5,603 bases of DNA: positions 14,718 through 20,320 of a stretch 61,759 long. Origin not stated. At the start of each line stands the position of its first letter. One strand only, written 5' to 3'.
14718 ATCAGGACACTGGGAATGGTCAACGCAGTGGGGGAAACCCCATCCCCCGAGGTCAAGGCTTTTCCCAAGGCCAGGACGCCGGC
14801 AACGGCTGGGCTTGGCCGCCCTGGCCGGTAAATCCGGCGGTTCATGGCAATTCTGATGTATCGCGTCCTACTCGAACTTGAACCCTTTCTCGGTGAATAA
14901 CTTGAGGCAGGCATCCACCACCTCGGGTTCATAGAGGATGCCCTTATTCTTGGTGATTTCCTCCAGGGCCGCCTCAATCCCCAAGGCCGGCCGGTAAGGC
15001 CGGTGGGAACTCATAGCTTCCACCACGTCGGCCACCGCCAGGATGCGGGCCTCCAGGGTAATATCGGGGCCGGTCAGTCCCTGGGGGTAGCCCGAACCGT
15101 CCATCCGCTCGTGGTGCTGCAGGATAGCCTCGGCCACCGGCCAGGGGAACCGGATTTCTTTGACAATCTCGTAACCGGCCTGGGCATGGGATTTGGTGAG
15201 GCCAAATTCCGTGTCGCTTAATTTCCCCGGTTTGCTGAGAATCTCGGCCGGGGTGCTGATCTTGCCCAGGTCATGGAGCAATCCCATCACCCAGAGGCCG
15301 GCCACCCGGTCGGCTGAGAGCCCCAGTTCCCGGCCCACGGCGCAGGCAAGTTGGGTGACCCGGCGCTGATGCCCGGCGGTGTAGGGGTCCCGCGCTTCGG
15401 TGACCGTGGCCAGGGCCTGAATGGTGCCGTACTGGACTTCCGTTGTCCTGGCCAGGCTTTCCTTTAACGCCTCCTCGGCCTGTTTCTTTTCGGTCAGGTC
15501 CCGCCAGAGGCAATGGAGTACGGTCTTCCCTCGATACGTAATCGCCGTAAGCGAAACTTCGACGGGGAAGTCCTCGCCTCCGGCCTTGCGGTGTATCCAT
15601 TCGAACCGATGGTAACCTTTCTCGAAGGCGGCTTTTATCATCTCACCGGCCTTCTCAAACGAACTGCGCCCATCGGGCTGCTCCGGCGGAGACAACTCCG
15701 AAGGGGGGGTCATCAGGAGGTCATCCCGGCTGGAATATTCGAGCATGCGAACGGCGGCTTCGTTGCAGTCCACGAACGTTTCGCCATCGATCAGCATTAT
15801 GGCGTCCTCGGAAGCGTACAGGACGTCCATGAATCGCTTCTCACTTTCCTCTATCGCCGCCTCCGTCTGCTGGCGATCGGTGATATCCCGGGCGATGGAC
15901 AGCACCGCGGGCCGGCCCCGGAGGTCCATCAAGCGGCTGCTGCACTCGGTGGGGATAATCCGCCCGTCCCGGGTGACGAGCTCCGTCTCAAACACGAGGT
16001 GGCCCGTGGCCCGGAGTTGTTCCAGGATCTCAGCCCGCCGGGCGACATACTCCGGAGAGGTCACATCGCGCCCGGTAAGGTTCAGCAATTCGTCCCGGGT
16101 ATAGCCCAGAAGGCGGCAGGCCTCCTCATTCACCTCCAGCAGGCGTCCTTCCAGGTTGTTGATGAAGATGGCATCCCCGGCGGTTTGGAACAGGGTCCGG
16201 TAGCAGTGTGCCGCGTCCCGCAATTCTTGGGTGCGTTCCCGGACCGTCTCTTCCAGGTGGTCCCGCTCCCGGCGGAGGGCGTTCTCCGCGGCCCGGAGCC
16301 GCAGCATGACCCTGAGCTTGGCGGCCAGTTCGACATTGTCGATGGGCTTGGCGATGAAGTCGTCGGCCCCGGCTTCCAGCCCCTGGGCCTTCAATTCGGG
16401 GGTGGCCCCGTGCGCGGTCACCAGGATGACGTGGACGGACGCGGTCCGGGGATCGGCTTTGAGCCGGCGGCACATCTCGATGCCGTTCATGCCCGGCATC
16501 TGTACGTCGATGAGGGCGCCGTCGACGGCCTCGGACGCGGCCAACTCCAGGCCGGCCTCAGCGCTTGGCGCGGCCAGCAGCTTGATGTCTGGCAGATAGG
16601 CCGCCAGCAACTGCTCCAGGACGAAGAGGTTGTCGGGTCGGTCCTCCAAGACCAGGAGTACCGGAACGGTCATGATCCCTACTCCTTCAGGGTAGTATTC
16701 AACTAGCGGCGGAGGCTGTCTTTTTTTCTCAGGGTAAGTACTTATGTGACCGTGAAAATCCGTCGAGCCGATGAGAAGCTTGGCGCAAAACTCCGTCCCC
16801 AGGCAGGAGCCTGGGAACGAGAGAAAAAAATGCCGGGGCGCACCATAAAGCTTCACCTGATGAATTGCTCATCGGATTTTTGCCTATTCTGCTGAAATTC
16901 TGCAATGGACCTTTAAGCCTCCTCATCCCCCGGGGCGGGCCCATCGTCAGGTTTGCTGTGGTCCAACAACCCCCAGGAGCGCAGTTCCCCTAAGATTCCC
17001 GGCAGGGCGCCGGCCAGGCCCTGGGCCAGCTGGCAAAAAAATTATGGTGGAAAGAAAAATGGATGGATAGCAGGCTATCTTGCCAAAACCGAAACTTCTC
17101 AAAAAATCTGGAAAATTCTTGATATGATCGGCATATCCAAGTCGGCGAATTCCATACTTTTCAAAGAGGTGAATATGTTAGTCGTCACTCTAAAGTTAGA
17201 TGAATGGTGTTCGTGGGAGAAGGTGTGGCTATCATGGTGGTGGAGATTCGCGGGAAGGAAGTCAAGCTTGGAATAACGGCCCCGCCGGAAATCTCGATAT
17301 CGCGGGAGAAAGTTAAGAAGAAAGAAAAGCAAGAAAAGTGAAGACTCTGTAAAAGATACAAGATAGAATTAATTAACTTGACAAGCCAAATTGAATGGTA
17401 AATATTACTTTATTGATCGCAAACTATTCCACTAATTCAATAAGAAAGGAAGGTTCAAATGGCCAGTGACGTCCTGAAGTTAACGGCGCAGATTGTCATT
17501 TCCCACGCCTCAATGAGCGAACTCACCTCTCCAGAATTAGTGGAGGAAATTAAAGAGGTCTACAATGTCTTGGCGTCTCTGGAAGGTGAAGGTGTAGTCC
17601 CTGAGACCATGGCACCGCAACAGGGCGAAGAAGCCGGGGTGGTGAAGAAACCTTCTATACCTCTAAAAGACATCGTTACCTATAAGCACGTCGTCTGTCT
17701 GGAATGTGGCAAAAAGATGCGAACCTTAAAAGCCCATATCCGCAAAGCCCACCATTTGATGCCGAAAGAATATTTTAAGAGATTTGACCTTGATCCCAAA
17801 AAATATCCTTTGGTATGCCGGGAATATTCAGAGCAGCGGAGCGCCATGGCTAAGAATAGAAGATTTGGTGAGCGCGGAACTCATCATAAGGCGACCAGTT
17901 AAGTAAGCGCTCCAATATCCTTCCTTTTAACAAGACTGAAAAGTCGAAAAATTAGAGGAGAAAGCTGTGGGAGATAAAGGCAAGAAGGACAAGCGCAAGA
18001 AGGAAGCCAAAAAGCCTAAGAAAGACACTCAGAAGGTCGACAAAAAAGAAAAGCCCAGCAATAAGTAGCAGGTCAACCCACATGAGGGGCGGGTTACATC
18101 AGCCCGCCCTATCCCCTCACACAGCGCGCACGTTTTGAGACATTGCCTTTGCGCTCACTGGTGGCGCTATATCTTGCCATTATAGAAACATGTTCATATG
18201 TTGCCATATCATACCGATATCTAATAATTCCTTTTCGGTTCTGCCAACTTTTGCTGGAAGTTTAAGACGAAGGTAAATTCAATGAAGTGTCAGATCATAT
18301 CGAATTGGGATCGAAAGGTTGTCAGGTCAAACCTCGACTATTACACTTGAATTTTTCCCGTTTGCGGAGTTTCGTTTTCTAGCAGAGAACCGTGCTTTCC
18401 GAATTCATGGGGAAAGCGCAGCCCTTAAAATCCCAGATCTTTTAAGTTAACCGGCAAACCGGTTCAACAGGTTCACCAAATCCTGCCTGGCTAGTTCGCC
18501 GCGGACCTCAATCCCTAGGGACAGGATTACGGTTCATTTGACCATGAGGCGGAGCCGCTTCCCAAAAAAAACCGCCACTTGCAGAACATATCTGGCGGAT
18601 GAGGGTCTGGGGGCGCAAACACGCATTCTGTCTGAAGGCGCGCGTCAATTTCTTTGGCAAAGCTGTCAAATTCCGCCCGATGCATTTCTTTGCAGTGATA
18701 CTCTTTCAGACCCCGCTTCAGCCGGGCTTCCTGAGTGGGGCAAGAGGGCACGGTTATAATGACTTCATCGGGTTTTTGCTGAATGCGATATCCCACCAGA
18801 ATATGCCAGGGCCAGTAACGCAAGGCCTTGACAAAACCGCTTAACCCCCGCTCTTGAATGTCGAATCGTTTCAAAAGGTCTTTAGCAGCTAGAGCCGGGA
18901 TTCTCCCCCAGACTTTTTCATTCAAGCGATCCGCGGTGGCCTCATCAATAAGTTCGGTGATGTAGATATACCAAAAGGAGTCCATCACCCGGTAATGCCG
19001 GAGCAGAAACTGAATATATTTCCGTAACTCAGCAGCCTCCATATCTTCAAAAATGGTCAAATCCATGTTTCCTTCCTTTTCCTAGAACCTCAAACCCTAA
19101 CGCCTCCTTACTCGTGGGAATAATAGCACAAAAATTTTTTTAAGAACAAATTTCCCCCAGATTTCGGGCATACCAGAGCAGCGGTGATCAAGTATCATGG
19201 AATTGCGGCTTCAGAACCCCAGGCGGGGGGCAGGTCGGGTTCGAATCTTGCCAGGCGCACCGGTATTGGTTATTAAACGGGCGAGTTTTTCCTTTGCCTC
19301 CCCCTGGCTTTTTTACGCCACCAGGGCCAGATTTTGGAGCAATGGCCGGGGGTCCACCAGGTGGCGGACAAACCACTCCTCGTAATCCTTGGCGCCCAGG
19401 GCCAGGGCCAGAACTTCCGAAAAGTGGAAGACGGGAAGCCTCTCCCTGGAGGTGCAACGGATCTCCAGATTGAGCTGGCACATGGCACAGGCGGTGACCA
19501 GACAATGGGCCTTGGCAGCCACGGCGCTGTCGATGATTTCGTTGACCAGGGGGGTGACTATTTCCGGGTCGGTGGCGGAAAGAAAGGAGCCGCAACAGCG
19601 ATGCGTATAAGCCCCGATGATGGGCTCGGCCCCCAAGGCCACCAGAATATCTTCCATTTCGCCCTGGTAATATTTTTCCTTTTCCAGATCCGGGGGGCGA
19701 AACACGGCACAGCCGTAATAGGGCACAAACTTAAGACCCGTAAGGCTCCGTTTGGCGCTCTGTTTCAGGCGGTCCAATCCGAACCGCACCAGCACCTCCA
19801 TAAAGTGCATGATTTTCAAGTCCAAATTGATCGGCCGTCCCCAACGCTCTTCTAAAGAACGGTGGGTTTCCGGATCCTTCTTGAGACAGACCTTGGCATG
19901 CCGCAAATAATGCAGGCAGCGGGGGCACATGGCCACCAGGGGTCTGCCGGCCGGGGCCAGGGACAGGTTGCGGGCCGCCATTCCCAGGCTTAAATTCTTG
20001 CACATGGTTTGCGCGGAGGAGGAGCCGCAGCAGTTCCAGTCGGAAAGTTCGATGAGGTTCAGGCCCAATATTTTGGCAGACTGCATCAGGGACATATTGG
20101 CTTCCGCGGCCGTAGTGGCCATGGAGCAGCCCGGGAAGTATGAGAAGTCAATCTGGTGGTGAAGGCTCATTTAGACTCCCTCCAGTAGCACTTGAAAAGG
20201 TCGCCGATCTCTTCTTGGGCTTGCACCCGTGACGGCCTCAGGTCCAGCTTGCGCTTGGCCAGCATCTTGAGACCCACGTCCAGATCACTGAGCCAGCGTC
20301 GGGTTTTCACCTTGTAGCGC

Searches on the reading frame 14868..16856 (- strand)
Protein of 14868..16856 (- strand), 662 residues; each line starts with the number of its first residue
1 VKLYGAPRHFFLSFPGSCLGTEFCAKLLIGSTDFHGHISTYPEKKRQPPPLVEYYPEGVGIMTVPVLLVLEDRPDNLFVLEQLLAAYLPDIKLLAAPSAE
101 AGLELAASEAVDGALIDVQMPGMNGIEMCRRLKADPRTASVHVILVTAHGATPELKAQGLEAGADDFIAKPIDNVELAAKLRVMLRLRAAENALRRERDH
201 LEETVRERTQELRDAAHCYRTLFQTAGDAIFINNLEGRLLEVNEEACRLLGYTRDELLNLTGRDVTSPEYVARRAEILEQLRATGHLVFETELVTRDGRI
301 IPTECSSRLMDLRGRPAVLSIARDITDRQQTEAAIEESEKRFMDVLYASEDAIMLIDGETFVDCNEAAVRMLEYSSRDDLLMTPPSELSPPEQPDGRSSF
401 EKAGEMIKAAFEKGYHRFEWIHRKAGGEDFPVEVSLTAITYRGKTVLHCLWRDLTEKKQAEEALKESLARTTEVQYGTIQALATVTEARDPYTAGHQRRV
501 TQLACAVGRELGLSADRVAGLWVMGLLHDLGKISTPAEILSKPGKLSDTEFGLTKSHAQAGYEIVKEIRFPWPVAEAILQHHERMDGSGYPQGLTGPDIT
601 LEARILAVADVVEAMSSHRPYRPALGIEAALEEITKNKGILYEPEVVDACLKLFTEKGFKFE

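Call 38: search_protein_families(library=pfam, proteins=[window:14868-16856:-], max_evalue=0.0001)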
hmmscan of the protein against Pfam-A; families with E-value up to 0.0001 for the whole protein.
window:14868-16856:- (662 aa): 8 families
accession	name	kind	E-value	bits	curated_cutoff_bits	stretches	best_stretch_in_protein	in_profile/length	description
PF13487.12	HD_5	-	1.5e-35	122.9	27.2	1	483-646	4-170/170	HD domain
PF13426.13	PAS_9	-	3.5e-32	111.2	27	2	228-327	2-103/103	PAS domain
PF01966.28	HD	-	2.5e-22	79.8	22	1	494-615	2-116/116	HD domain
PF00072.30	Response_reg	-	2.5e-22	79.6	30.2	1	68-181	2-110/111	Response regulator receiver domain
PF00989.32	PAS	-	7.8e-19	68.2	22.6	1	219-325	3-113/113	PAS fold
PF13188.13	PAS_8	-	8.2e-17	60.9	21.8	2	218-271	2-53/65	PAS domain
PF08448.16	PAS_4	-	3.3e-15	56.7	23.1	1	226-329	4-109/110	PAS fold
PF08447.18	PAS_3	-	7.1e-07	29.8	25.6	1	240-317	2-83/89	PAS fold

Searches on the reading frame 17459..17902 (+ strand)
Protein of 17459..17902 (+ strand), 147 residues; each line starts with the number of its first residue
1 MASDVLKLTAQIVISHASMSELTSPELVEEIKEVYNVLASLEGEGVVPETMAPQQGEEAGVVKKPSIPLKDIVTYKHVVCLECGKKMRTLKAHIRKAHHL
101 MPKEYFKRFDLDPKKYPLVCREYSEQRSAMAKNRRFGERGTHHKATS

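Call 39: search_protein_families(library=pfam, proteins=[window:17459-17902:+], max_evalue=0.0001)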
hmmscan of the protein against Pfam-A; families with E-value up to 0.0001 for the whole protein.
window:17459-17902:+ (147 aa): 1 family
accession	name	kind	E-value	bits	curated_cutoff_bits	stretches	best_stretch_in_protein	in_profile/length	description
PF05443.17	ROS_MUCR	-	7.7e-33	113.6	25.4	1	5-136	2-122/123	ROS/MUCR transcriptional regulator protein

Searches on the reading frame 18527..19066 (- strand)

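Call 39: search_protein_families(library=pfam, proteins=[window:18527-19066:-], max_evalue=0.0001)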
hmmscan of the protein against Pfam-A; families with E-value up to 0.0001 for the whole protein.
window:18527-19066:- (179 aa): 1 family
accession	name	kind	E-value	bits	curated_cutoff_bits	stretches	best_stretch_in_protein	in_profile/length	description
PF19620.4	DUF6125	-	1.9e-23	83.7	27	1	23-168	17-164/164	Family of unknown function (DUF6125)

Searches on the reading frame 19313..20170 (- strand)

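Call 38: search_protein_families(library=pfam, proteins=[window:19313-20170:-], max_evalue=0.0001)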
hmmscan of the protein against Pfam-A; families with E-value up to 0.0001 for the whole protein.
window:19313-20170:- (285 aa): 1 family
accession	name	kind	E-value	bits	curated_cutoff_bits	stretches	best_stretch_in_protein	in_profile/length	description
PF02754.22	CCG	-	1e-16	61.3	20.6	2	10-89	2-84/85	Cysteine-rich domain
